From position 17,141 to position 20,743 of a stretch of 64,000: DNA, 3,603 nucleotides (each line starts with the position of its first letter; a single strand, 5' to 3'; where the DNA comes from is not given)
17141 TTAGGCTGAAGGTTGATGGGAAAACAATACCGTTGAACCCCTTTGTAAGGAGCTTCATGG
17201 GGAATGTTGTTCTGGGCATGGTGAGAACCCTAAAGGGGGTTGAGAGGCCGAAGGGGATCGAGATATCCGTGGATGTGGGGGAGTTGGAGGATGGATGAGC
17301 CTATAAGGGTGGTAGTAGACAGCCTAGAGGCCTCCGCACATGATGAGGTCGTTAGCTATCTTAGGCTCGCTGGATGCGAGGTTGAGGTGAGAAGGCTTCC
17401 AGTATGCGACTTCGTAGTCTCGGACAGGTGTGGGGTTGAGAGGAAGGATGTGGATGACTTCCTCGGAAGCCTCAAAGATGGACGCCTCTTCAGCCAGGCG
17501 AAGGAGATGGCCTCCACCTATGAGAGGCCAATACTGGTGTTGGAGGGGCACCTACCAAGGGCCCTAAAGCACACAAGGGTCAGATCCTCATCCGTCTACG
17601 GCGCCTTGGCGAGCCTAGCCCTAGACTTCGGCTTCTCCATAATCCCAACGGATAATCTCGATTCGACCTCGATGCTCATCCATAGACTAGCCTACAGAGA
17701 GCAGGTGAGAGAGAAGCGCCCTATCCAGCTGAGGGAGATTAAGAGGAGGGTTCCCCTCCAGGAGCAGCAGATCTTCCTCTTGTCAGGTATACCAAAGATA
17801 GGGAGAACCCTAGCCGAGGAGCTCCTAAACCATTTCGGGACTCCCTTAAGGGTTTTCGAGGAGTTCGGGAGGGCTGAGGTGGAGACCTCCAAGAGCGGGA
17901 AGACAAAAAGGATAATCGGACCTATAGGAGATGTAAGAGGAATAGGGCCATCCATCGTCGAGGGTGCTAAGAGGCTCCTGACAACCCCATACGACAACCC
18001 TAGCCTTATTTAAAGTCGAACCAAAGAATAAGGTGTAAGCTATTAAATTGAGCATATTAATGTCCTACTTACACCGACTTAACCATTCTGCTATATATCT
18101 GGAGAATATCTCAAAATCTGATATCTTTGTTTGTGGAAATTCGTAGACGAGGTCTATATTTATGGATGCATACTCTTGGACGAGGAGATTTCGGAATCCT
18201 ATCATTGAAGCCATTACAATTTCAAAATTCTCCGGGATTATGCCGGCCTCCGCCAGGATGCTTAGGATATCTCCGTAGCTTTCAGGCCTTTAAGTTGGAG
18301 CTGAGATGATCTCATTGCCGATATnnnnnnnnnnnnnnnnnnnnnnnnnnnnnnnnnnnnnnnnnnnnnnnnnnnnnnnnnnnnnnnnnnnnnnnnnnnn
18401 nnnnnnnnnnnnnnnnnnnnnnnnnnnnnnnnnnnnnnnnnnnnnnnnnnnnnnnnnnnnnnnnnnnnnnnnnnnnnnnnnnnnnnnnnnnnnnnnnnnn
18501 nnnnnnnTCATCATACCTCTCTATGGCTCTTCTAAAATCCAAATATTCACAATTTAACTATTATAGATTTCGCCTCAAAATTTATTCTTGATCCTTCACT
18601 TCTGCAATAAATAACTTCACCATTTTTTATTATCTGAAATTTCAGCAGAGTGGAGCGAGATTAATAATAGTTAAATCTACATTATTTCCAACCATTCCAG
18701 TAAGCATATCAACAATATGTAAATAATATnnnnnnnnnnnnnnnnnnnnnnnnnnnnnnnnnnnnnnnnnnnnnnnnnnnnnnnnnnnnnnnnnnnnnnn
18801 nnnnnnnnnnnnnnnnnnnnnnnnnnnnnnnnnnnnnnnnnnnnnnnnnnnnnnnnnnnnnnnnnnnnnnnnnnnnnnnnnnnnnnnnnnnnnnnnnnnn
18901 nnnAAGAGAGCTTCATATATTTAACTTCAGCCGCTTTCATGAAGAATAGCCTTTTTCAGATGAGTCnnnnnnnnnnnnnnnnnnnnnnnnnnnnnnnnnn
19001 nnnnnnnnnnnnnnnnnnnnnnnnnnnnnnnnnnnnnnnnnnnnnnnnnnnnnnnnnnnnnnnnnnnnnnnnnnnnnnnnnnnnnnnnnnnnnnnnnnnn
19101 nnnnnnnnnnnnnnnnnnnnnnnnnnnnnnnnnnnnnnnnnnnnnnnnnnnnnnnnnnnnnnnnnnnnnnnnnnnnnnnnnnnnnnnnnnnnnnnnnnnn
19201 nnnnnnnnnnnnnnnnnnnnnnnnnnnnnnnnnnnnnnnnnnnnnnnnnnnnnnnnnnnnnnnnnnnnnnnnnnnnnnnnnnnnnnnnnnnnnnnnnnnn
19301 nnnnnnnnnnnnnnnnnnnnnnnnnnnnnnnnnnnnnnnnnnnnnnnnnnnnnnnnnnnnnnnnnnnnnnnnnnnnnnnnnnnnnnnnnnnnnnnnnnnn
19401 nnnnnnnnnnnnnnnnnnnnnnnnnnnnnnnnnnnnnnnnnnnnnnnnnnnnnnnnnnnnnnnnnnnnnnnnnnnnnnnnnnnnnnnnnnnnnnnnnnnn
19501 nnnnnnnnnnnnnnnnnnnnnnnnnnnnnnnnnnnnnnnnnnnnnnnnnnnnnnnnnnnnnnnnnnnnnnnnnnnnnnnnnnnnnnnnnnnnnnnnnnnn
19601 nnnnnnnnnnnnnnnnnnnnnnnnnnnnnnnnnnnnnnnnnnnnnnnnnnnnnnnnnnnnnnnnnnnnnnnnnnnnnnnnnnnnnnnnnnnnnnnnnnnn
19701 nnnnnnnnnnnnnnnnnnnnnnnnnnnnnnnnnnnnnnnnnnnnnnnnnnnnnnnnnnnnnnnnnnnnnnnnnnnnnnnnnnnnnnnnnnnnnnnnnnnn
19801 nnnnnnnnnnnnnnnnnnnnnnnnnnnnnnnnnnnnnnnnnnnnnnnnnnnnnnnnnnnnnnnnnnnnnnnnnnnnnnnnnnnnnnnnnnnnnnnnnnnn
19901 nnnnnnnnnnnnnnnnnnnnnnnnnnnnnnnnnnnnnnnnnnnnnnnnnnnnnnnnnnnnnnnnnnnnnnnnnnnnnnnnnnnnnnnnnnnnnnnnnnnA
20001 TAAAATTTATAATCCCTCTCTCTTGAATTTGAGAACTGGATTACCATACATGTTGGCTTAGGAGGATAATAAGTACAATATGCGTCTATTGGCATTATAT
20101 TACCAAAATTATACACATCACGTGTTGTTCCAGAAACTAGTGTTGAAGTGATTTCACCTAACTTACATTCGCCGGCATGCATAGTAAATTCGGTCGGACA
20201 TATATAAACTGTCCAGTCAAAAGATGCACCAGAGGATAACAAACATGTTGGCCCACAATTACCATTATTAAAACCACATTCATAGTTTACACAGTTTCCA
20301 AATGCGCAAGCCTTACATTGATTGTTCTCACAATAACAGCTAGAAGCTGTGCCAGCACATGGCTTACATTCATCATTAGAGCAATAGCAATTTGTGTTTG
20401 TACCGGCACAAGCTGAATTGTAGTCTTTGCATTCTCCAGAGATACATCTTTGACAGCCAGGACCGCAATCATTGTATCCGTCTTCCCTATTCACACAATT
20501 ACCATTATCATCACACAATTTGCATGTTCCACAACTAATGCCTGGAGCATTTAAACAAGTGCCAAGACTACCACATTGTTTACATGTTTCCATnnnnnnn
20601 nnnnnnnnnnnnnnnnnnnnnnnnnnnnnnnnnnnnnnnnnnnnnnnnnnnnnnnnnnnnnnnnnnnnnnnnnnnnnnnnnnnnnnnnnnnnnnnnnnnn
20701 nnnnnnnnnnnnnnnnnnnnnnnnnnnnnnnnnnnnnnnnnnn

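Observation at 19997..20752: Extremely cysteine-rich (~36 Cys) repeat protein with signal-like N-terminus, foreign composition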

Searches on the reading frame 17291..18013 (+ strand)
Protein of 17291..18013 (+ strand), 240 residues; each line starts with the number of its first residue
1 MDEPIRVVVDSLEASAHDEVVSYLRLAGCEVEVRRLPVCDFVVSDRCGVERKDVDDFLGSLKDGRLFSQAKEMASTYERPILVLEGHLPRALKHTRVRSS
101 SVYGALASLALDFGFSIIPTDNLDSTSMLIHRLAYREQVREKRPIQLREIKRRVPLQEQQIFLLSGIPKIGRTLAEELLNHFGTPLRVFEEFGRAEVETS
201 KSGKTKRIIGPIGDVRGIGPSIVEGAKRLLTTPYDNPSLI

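Call 56: find_encoding_contigs(protein=window:17291-18013:+, flank=10000, max_places=8)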
Protein window:17291-18013:+ (240 aa): 1 contig read that carries it; 1 place shown.
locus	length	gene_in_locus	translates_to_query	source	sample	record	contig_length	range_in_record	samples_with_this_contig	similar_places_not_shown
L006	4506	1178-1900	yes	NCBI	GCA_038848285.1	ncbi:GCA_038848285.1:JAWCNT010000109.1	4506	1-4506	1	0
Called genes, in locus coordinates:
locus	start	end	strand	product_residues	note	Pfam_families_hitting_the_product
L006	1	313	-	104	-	PF03479:PCC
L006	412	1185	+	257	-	PF03205:MobB, PF04060:FeS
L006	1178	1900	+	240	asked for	PF02732:ERCC4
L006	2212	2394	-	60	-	-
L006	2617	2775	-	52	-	PF01909:NTP_transf_2 (weak), PF18765:Polbeta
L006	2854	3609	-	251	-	PF19420:DDAH_eukar, PF02274:ADI (weak)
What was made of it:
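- Tried and rejected: The ERCC4 neighbour worked (call 56).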

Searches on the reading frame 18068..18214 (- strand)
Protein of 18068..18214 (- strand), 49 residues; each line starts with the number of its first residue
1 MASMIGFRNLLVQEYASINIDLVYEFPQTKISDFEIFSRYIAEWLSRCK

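Call 6: search_protein_families(library=pfam, proteins=[window:18068-18214:-], max_evalue=0.1)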
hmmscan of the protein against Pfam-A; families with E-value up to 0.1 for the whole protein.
window:18068-18214:- (49 aa): 1 family
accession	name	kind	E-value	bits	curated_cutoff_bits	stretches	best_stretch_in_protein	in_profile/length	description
PF01934.22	HepT-like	-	1.1e-08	35.2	23.5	1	2-41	81-120/120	Ribonuclease HepT-like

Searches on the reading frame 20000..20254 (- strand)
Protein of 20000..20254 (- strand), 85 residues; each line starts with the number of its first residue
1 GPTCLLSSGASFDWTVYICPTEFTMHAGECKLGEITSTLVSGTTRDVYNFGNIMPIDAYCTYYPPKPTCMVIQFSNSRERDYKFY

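Call 72: search_protein_families(library=pfam, proteins=[window:20000-20254:-], max_evalue=10)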
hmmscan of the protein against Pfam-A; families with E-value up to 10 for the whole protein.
seq(85 aa): 0 families

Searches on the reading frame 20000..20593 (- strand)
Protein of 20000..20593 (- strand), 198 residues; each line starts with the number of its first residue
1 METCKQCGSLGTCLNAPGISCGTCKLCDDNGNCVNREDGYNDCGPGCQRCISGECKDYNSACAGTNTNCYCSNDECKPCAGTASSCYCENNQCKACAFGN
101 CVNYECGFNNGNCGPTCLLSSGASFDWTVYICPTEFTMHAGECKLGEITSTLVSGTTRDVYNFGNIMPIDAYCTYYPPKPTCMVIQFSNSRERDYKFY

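Call 6: search_protein_families(library=pfam, proteins=[window:20000-20593:-], max_evalue=0.1)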
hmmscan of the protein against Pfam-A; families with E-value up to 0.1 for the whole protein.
window:20000-20593:- (198 aa): 0 families

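Call 10: search_protein_families(library=phrogs, proteins=[window:20000-20593:-], max_evalue=1)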
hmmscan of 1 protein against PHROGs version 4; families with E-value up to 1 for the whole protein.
window:20000-20593:- (198 aa): 0 families

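Call 11: search_solved_structures(query=window:20000-20593:-, max_evalue=1)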
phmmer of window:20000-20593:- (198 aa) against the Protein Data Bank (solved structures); distinct sequences matched with E-value up to 1: 3.
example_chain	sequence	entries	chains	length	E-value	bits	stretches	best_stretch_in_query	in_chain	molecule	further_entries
2bwk_A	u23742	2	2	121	0.068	15.8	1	47-142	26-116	ANGIOGENIN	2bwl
9gyt_1J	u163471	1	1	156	0.9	12.1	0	139-185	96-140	uL11m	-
9evs_1J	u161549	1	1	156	0.96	12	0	139-185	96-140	uL11m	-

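Call 20: find_related_loci(query=window:20000-20593:-, collection=genome_contigs, flank=10000)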
Query window:20000-20593:- (198 aa) in genome_contigs; peptide patterns used: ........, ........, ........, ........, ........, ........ (x = any residue, [..] = any of these).
20 stretches matched a pattern, but none encodes a relative of the query by tblastn (E <= 1e-3).

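Call 29: find_related_loci(query=window:20000-20593:-, collection=metagenome_contigs, flank=10000)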
Query window:20000-20593:- (198 aa) in metagenome_contigs; peptide patterns used: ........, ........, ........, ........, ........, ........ (x = any residue, [..] = any of these).
34 stretches matched a pattern, but none encodes a relative of the query by tblastn (E <= 1e-3).
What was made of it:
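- Tried and rejected: find_related_loci with the window protein found no relatives in genome_contigs or metagenome_contigs (calls 20, 29).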

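Call 33: search_protein_families(library=ncbifam, proteins=[window:20000-20593:-], max_evalue=0.1)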
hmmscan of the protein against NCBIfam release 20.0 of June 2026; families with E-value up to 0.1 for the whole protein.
window:20000-20593:- (198 aa): 0 families

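Call 46: predict_structure(alignment_id=A2)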
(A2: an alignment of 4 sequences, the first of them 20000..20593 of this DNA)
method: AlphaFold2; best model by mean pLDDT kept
length: 198 residues; sequences in the alignment: 4
mean_pLDDT: 39.2   pTM: 0.27
mean pLDDT of the five models: 39.2, 38.6, 36.2, 35.0, 34.1
residues with pLDDT >= 90: 0; 70-90: 1; 50-70: 47; < 50: 150
segments of 3 or more residues with pLDDT < 50: 1-4, 8-10, 38-41, 44-46, 60-69, 78-198
pLDDT, mean of each block of 10 residues (from residue 1): 46 60 63 59 52 59 43 48 38 33 31 27 26 26 27 26 27 30 31 29
secondary structure, 60 per line:
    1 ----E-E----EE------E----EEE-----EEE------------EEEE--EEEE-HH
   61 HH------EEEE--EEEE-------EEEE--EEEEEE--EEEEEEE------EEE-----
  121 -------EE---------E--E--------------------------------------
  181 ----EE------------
elements in order: E25-27 E33-35 E48-51 E54-57 H59-62 E69-72 E75-78 E86-89 E92-97 E100-106 E113-115

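Call 49: search_dna_similar(query=window:20000-20593:-, collection=phages, mode=protein, max_evalue=0.01)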
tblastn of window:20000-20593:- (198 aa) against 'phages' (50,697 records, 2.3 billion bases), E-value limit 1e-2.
No match.

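Call 71: search_protein_families(library=padloc, proteins=[window:20000-20593:-], max_evalue=0.001)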
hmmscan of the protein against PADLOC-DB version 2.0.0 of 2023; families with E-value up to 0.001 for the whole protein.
window:20000-20593:- (198 aa): 0 families

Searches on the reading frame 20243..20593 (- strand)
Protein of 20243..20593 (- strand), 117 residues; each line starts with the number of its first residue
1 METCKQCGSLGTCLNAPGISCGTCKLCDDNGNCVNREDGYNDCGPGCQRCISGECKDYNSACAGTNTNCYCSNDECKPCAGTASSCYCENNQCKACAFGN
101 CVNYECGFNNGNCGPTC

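Call 35: find_homologous_proteins(query=A1, max_evalue=0.001)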
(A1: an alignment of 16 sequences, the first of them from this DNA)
Query A1 (16 sequences) (117 aa, profile of the alignment): 2 proteins with E <= 0.001 among 364 candidates.
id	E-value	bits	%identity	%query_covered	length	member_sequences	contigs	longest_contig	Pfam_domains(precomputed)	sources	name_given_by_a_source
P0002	6.2e-20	89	91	100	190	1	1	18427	-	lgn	-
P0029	4.7e-16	76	46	59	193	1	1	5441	-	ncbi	-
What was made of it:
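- Tried and rejected: find_homologous_proteins with the family alignment returned only 2 proteins (call 35).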

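Call 47: search_solved_structures(query=A1, max_evalue=10, show_alignments=3)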
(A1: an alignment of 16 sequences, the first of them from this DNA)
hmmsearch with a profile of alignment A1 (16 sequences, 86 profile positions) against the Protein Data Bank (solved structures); distinct sequences matched with E-value up to 10: 2.
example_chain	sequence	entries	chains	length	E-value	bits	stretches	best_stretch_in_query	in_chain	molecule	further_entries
8ce4_F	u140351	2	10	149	0.35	14.2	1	11-40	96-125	Nanobody E3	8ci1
1gm6_A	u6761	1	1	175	0.49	13.8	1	34-56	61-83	SALIVARY LIPOCALIN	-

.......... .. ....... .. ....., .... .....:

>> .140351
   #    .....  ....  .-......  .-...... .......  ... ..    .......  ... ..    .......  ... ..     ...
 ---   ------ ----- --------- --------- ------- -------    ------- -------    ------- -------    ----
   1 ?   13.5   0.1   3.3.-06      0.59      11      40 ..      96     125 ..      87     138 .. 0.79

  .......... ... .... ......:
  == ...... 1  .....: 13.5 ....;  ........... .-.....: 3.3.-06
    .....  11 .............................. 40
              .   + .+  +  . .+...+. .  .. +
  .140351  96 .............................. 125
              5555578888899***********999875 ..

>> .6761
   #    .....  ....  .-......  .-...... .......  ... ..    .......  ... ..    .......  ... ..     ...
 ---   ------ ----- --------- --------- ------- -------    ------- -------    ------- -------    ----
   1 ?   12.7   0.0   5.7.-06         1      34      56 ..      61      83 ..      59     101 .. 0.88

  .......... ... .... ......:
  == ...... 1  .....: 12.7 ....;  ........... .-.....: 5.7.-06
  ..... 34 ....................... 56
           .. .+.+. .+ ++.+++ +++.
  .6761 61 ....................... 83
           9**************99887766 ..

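Call 48: find_related_loci(query=A1, collection=viral_contigs, flank=8000)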
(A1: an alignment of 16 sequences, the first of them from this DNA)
Query A1 (117 aa) in viral_contigs; peptide patterns used: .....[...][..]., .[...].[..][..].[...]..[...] (x = any residue, [..] = any of these).
52 stretches matched a pattern, but none encodes a relative of the query by tblastn (E <= 1e-3).
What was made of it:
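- Tried and rejected: The IMG/VR scan with the family alignment found none, and tblastn against phages found none (calls 48, 49).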

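Call 51: find_related_loci(query=A1, collection=genome_contigs, flank=5000)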
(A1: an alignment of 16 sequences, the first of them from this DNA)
Query A1 (117 aa) in genome_contigs; peptide patterns used: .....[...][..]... (x = any residue, [..] = any of these).
21 stretches matched a pattern; 2 encode a relative of the query (tblastn E <= 1e-3); 2 distinct loci.
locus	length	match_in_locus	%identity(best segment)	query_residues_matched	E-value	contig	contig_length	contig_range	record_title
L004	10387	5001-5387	44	21-116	7e-14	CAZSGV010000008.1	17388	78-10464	MAG TPA_asm: uncultured archaeon isolate SRP068000_co4_469 genome assembly, contig: NODE_3721_length_17388_cov_5.470317,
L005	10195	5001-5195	42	21-81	6e-9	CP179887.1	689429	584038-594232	MAG: Candidatus Nealsonbacteria bacterium isolate CK12Hparc1 chromosome, complete genome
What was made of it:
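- Closest known: Large, strain-variable, cysteine-rich extracellular proteins of CPR bacteria. Same: One member of the present family lies in a CPR genome (call 51).
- Nealsonbacteria (call 51).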

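Call 66: find_related_loci(query=A1, collection=metagenome_contigs, flank=4000)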
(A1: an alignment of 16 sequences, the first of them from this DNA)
Query A1 (117 aa) in metagenome_contigs; peptide patterns used: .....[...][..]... (x = any residue, [..] = any of these).
38 stretches matched a pattern; 15 encode a relative of the query (tblastn E <= 1e-3); 15 distinct loci.
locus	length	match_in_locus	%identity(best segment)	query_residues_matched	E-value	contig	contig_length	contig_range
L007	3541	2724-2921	65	15-80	5e-26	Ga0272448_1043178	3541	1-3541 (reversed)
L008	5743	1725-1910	63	18-80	4e-20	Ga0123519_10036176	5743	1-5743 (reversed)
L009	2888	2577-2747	63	18-77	7e-18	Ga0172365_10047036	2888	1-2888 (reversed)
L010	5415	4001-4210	53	1-77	2e-17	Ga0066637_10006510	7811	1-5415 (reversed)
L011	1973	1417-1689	47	1-90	4e-17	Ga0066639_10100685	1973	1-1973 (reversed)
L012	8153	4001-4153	63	29-79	5e-17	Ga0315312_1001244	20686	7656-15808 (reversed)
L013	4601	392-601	59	16-80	1e-16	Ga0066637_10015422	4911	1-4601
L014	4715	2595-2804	55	18-90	2e-15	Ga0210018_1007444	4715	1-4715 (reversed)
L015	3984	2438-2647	55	18-90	2e-15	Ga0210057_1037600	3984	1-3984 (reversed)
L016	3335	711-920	52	18-90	3e-15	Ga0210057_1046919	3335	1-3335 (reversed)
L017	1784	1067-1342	45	18-88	5e-15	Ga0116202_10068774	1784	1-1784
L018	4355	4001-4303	44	19-113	5e-13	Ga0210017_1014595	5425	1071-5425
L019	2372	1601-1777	53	9-62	1e-12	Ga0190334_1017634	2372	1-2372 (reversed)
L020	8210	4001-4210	46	18-73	7e-12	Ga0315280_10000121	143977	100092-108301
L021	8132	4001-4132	43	3-63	8e-9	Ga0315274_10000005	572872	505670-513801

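Call 72: search_protein_families(library=pfam, proteins=[window:20243-20593:-], max_evalue=10)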
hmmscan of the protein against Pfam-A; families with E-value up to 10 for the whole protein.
seq(117 aa): 0 families

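Call 85: predict_structure(alignment_id=A4)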
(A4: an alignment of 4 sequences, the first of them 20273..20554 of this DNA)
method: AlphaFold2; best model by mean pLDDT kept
length: 94 residues; sequences in the alignment: 4
mean_pLDDT: 59.3   pTM: 0.37
mean pLDDT of the five models: 59.3, 50.0, 48.0, 47.3, 44.5
residues with pLDDT >= 90: 0; 70-90: 24; 50-70: 45; < 50: 25
segments of 3 or more residues with pLDDT < 50: 1-3, 49-54, 67-70, 83-87, 90-94
pLDDT, mean of each block of 10 residues (from residue 1): 58 79 69 68 61 51 52 52 50 41
secondary structure, 60 per line:
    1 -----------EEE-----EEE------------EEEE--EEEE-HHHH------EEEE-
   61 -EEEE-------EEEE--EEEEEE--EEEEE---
elements in order: E12-14 E20-22 E35-38 E41-44 H46-49 E56-59 E62-65 E73-76 E79-84 E87-91
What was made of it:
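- On Knottin, EGF or other known disulfide-rich folds: The AF2 models are low confidence, with pLDDT 39 and 59 (calls 46, 85).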

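Call 87: fold_search(model_id=the predicted structure, library=pdb)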
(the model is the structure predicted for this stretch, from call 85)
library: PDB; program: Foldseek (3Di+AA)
matches with E <= 10: 39; with E <= 0.001: 0
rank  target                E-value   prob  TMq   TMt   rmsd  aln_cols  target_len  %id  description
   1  6gap_C                1.2e+00  0.05  0.16  0.10  12.1        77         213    8  Crystal structure of the T3D reovirus sigma1 coiled coil tail and body (released 2018-04-25)
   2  3s6y_A                1.5e+00  0.05  0.19  0.08  12.0        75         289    9  Structure of reovirus attachment protein sigma1 in complex with alpha-2,6-sialyllactose (released 2011-11-23)
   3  3s6x_C                2.0e+00  0.05  0.20  0.10  10.7        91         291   14  Structure of reovirus attachment protein sigma1 in complex with alpha-2,3-sialyllactose (released 2011-11-23)
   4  3s6x_B                2.6e+00  0.03  0.19  0.08  12.0        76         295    9  Structure of reovirus attachment protein sigma1 in complex with alpha-2,3-sialyllactose (released 2011-11-23)
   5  9oz8_B                3.9e+00  0.03  0.23  0.06  10.6       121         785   19  Cryo-EM structure of chicken NEL dimer bound with one human NICOL. (released 2026-02-25)
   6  8swj_C                4.2e+00  0.01  0.15  0.13  10.4        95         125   14  Co-crystal structure of 53BP1 tandem Tudor domains in complex with UNC8531 (released 2023-08-02)
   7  9ef4_A                4.4e+00  0.03  0.22  0.05   9.5        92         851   21  Cryo-EM structure of Drosophila melanogaster insulin receptor (dmIR) bound with two DILP1, symmetric conformation (released 2025-10-01)
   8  8jxb_B                4.4e+00  0.02  0.18  0.03  12.8       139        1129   16  Cryo-EM structure of rat megalin wingAc (released 2024-06-19)
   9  8cls_A                4.4e+00  0.02  0.17  0.05   9.5        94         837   17  Drosophila melanogaster insulin receptor ectodomain in complex with DILP5 (released 2023-12-20)
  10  8jx8_B                4.7e+00  0.04  0.29  0.04  11.1        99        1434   14  rat megalin head (released 2024-06-19)
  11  6vip_A                5.0e+00  0.01  0.16  0.15  10.4        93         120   13  TUDOR DOMAIN OF TUMOR SUPPRESSOR P53BP1 WITH MFP-6008 (released 2020-02-12)
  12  8jxi_A                5.3e+00  0.02  0.18  0.03  13.6       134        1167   18  rat megalin RAP complex wingB (released 2024-06-19)
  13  8cls_B                5.3e+00  0.01  0.16  0.05  10.0        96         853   21  Drosophila melanogaster insulin receptor ectodomain in complex with DILP5 (released 2023-12-20)
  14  7wn4_E                5.7e+00  0.01  0.18  0.05  12.4       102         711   16  Cryo-EM structure of VWF D'D3 dimer (wild type) complexed with D1D2 at 3.4 angstron resolution (1 unit) (released 2022-05-18)
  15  8swj_B                5.7e+00  0.01  0.15  0.14  10.4        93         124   13  Co-crystal structure of 53BP1 tandem Tudor domains in complex with UNC8531 (released 2023-08-02)
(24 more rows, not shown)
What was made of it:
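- On Knottin, EGF or other known disulfide-rich folds: The best Foldseek PDB hit had E=1.2 and TM<0.3 (call 87).
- Closest known: Eukaryotic CXXC-rich surface modules. Different: Best Foldseek E is above 1 and TM is below 0.3, on a low-confidence model (calls 47, 87).
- Tried and rejected: Foldseek then gave nothing usable (calls 46, 85, 87).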
